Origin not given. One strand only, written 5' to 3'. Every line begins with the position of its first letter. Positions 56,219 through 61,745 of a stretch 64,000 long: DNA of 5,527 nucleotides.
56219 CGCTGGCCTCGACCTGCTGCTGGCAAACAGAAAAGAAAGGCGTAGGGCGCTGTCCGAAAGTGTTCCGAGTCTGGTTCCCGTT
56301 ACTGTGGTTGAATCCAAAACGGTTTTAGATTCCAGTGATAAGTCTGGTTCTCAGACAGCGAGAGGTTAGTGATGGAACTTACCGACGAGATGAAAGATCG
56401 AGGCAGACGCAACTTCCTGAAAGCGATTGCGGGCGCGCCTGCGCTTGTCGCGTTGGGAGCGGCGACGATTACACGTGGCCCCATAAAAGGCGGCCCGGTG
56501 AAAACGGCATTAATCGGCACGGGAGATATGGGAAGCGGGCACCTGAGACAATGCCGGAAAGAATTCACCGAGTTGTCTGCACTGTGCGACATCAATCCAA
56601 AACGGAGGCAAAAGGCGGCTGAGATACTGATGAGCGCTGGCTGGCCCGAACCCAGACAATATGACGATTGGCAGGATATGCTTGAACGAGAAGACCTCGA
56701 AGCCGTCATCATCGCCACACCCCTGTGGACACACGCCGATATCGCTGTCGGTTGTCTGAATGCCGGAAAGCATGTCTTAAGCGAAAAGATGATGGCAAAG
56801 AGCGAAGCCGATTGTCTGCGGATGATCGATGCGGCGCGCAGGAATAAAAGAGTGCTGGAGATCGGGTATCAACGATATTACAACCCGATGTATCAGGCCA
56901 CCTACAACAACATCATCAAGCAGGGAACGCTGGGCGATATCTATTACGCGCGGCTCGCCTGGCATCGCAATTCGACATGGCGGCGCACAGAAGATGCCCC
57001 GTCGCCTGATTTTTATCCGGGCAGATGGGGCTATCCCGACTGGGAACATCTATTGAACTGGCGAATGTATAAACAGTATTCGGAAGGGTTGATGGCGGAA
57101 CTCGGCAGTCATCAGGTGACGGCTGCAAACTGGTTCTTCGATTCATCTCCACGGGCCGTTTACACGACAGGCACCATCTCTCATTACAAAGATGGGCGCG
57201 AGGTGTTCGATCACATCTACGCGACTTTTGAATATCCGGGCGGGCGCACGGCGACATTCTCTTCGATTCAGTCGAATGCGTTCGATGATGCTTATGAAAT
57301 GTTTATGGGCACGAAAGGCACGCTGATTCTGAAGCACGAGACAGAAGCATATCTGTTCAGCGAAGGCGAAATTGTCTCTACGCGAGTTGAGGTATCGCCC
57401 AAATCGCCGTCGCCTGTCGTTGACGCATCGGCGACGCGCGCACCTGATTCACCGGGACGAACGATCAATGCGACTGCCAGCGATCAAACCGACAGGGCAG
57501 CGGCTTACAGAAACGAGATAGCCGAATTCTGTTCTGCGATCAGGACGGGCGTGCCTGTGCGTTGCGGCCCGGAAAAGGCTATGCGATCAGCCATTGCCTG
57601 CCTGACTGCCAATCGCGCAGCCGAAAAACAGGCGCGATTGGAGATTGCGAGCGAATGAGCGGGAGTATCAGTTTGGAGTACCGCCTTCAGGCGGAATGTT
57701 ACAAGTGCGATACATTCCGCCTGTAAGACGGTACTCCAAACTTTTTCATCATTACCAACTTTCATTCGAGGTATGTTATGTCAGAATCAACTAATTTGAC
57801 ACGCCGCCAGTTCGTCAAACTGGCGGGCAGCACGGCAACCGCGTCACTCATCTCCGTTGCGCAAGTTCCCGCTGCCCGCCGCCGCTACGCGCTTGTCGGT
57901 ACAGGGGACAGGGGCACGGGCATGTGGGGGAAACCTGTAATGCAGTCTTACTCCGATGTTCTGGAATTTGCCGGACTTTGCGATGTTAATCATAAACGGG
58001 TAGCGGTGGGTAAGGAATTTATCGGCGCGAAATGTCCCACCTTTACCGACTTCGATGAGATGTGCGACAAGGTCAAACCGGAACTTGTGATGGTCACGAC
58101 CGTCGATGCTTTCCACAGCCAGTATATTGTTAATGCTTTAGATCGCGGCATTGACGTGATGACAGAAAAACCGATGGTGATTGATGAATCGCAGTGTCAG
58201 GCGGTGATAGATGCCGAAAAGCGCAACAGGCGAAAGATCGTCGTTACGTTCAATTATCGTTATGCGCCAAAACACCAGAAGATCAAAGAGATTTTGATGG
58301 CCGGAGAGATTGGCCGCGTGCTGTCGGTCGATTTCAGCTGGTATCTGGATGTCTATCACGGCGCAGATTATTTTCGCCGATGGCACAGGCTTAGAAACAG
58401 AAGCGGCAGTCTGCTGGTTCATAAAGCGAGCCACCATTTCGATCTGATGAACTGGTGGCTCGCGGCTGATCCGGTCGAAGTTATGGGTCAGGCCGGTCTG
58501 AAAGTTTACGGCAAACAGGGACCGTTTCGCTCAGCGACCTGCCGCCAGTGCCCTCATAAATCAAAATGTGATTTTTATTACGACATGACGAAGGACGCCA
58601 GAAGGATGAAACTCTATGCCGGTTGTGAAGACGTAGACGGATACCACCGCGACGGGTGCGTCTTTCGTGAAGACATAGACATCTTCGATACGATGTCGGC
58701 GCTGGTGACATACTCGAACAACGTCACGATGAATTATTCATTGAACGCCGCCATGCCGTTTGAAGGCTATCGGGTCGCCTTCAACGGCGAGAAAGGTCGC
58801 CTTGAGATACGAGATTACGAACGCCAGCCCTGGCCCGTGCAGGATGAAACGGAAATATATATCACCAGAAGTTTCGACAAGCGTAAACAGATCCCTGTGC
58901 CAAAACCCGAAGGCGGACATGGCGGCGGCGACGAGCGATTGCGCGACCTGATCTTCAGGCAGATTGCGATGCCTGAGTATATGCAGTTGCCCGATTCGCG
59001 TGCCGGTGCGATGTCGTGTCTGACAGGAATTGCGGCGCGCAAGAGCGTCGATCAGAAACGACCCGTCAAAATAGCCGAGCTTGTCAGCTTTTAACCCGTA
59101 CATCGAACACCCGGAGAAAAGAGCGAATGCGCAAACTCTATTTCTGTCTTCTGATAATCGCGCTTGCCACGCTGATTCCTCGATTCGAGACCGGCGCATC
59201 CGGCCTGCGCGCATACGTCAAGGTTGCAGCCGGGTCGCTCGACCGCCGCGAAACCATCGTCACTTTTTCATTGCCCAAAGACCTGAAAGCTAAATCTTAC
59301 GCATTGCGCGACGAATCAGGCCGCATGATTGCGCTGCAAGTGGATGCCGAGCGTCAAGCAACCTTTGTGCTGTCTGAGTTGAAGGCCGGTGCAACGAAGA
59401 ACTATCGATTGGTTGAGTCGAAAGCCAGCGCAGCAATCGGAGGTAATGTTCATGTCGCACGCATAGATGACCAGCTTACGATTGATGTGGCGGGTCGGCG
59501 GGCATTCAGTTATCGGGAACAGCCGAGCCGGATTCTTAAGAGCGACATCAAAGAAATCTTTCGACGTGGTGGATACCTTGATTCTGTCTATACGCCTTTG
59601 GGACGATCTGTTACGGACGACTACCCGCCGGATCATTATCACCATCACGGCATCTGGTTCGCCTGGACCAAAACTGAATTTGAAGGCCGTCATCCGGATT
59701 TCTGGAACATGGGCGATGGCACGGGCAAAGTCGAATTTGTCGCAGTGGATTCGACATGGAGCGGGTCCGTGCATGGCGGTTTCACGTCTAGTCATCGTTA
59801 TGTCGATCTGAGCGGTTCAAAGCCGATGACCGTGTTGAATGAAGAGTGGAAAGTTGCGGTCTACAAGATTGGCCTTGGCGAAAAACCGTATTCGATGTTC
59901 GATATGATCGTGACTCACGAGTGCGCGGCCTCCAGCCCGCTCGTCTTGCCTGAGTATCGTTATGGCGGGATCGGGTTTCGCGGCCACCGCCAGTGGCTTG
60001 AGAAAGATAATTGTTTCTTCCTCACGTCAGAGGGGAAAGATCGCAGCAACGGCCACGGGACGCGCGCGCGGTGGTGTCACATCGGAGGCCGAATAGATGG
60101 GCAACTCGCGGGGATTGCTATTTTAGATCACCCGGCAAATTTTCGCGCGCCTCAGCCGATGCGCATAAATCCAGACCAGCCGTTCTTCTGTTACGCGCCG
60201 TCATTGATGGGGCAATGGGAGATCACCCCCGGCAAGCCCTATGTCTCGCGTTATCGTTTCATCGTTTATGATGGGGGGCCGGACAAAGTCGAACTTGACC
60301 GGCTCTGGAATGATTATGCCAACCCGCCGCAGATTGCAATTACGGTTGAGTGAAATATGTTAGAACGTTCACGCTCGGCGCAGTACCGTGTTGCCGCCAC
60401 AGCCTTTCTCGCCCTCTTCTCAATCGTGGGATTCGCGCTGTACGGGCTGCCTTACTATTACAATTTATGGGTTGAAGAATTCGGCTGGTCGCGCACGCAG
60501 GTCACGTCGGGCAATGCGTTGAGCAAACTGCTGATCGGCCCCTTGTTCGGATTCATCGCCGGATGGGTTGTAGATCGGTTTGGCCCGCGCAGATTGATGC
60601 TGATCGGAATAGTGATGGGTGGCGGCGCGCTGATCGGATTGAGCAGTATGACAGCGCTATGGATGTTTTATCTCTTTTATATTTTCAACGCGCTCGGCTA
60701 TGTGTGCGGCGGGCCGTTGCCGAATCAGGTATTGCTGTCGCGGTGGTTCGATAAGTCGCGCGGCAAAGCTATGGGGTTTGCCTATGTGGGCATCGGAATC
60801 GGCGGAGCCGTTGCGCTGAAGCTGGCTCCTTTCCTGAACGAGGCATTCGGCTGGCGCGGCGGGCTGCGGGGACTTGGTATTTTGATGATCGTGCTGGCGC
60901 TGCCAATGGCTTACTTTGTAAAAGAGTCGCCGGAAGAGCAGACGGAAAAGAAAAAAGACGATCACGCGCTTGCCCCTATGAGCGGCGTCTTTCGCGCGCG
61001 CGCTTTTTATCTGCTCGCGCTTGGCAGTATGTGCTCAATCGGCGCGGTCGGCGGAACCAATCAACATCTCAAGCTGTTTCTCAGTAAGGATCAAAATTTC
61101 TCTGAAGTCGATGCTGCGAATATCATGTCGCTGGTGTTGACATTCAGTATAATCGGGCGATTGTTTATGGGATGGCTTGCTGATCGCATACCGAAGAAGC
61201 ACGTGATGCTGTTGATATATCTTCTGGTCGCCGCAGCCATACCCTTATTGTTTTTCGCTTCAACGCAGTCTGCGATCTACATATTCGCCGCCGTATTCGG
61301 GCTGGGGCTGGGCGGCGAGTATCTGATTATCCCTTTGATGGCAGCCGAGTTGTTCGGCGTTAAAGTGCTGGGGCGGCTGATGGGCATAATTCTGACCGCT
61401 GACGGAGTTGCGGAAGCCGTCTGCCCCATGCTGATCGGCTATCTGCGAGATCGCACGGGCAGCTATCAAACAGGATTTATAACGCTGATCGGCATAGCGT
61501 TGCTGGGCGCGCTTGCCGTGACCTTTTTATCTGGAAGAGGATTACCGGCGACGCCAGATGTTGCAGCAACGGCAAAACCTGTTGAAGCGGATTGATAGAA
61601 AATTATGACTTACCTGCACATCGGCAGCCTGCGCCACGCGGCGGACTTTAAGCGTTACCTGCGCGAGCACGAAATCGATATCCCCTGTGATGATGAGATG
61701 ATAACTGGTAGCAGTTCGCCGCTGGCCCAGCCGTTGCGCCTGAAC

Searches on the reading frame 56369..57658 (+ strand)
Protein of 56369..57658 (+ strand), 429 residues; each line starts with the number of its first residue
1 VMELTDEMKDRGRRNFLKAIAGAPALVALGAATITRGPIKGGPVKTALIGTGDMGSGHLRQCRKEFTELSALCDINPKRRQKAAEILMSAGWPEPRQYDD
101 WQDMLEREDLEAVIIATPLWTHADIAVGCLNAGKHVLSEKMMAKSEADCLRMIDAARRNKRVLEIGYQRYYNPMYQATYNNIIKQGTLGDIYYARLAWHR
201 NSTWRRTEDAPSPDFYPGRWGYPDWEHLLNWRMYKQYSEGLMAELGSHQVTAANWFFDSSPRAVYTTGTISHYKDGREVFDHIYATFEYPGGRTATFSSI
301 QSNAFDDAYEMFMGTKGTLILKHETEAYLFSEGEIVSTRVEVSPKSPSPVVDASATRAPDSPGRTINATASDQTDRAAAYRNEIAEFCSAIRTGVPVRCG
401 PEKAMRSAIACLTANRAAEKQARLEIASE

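Call 67: search_protein_families(library=pfam, proteins=[window:56369-57658:+], max_evalue=0.00001)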
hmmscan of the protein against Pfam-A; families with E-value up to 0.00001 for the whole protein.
window:56369-57658:+ (429 aa): 3 families
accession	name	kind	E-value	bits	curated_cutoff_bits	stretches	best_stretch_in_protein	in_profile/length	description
PF01408.29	GFO_IDH_MocA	-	7.9e-21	75.4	24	1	45-167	2-120/120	Oxidoreductase family, NAD-binding Rossmann fold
PF22725.1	GFO_IDH_MocA_C3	-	6.8e-17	62.1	27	1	181-319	6-123/124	GFO/IDH/MocA C-terminal domain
PF02894.22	GFO_IDH_MocA_C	-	1.2e-14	55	22.9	1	183-416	4-207/218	Oxidoreductase family, C-terminal alpha/beta domain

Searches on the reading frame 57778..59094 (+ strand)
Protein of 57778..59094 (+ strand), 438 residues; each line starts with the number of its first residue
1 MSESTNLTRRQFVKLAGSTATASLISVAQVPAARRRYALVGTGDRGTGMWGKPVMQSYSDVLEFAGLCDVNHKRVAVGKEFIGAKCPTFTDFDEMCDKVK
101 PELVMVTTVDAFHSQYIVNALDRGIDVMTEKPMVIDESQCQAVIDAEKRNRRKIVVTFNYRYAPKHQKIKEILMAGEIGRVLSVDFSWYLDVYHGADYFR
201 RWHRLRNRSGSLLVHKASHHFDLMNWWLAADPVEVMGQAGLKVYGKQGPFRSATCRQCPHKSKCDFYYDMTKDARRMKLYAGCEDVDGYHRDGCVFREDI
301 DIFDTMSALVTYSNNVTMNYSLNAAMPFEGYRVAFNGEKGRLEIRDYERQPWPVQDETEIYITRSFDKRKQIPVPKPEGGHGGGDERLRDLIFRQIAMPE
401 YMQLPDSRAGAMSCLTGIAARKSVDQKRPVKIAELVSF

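Call 67: search_protein_families(library=pfam, proteins=[window:57778-59094:+], max_evalue=0.00001)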
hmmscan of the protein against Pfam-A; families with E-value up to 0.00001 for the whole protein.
window:57778-59094:+ (438 aa): 3 families
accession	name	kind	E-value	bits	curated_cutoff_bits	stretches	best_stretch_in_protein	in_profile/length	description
PF02894.22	GFO_IDH_MocA_C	-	6.8e-21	75.5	22.9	1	170-432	1-218/218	Oxidoreductase family, C-terminal alpha/beta domain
PF01408.29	GFO_IDH_MocA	-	4.2e-17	63.4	24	1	36-157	2-119/120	Oxidoreductase family, NAD-binding Rossmann fold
PF22725.1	GFO_IDH_MocA_C3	-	5e-14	52.8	27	1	166-343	1-124/124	GFO/IDH/MocA C-terminal domain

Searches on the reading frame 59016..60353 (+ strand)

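Call 67: search_protein_families(library=pfam, proteins=[window:59016-60353:+], max_evalue=0.00001)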
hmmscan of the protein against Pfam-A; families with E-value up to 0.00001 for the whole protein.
window:59016-60353:+ (445 aa): 1 family
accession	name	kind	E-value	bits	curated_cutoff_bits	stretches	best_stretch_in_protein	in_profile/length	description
PF14100.11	DUF6807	-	1.2e-56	192.7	27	1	154-432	2-270/270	Family of unknown function (DUF6807)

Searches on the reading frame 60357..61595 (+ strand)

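Call 67: search_protein_families(library=pfam, proteins=[window:60357-61595:+], max_evalue=0.00001)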
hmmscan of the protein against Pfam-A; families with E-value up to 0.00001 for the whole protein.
window:60357-61595:+ (412 aa): 4 families
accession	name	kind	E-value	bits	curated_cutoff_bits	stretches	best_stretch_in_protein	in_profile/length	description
PF07690.21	MFS_1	-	9.4e-49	166.6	33.4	2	17-260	3-247/347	Major Facilitator Superfamily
PF13347.12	MFS_2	-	1.7e-12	47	27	1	141-333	142-343/427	MFS/sugar transport protein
PF00083.30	Sugar_tr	-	4e-12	46.2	22.3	1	249-343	44-141/452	Sugar (and other) transporter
PF12832.13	MFS_1_like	-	4.9e-07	29.6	25.2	0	229-312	13-97/373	MFS_1 like family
